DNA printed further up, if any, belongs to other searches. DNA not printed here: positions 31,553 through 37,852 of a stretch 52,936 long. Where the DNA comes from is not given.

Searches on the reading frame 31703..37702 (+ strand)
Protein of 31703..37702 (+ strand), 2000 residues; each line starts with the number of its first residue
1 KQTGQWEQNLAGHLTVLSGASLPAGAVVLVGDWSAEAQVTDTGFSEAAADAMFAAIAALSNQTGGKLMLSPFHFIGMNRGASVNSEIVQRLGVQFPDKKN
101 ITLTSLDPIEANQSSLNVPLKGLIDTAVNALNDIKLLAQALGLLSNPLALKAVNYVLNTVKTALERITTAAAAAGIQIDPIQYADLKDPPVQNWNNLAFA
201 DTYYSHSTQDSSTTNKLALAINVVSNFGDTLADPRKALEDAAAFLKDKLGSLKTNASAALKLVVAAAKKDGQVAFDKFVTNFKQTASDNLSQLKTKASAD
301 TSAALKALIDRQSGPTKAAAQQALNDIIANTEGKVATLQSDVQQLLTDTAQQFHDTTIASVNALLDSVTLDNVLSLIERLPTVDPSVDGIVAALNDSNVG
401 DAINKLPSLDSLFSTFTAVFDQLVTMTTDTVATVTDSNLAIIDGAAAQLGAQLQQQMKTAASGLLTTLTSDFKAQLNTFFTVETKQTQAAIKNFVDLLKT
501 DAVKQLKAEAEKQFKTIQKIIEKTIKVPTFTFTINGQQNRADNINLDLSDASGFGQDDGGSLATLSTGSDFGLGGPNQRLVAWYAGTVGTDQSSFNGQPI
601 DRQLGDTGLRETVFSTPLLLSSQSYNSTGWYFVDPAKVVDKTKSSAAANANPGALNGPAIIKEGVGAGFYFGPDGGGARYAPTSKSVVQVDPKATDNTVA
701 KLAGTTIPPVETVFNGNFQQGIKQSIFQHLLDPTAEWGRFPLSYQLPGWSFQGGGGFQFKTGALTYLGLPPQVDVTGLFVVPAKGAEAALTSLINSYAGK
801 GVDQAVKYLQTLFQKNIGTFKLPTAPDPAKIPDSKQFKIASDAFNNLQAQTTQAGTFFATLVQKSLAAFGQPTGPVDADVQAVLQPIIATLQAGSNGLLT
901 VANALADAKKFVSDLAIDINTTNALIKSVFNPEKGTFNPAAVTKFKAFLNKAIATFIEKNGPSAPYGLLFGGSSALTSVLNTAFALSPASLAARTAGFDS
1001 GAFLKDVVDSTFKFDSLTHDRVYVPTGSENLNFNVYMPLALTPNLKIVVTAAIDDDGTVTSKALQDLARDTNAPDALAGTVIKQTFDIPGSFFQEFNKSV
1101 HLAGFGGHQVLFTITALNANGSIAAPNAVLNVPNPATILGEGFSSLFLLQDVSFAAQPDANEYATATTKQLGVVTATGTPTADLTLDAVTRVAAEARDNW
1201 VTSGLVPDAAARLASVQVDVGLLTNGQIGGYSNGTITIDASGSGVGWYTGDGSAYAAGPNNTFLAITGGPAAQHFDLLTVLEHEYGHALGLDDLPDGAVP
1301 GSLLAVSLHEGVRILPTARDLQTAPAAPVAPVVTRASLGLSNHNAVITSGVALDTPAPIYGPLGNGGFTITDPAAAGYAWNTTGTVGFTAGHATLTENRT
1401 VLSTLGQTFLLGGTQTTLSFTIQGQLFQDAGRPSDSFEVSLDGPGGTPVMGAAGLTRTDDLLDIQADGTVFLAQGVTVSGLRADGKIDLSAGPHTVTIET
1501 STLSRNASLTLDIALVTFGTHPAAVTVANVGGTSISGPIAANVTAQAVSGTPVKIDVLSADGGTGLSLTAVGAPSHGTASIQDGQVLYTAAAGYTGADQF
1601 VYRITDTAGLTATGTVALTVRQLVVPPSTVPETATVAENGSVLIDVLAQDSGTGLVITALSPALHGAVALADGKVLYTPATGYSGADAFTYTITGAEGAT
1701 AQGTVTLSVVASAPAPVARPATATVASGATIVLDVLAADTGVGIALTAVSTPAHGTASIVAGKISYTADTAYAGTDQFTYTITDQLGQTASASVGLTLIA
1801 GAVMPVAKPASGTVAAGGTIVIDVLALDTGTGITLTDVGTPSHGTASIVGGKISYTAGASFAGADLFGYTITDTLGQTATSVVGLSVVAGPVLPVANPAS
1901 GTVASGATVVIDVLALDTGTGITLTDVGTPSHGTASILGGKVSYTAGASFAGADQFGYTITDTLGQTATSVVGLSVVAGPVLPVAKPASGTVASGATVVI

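Call 100: search_protein_families(library=pfam, proteins=[window:31703-37702:+], max_evalue=0.01)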
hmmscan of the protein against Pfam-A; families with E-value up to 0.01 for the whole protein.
window:31703-37702:+ (2000 aa): 3 families
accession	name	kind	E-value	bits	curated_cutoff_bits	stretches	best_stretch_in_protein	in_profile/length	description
PF17963.7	Big_9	-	8.3e-61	203.3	23.6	5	1626-1707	3-88/89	Bacterial Ig domain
PF17892.7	Cadherin_5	-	4.4e-27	94.2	26.5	3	1633-1709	13-97/98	Cadherin-like domain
PF16184.11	Cadherin_3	-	0.0052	17.2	25.5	0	1578-1608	64-94/106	Cadherin-like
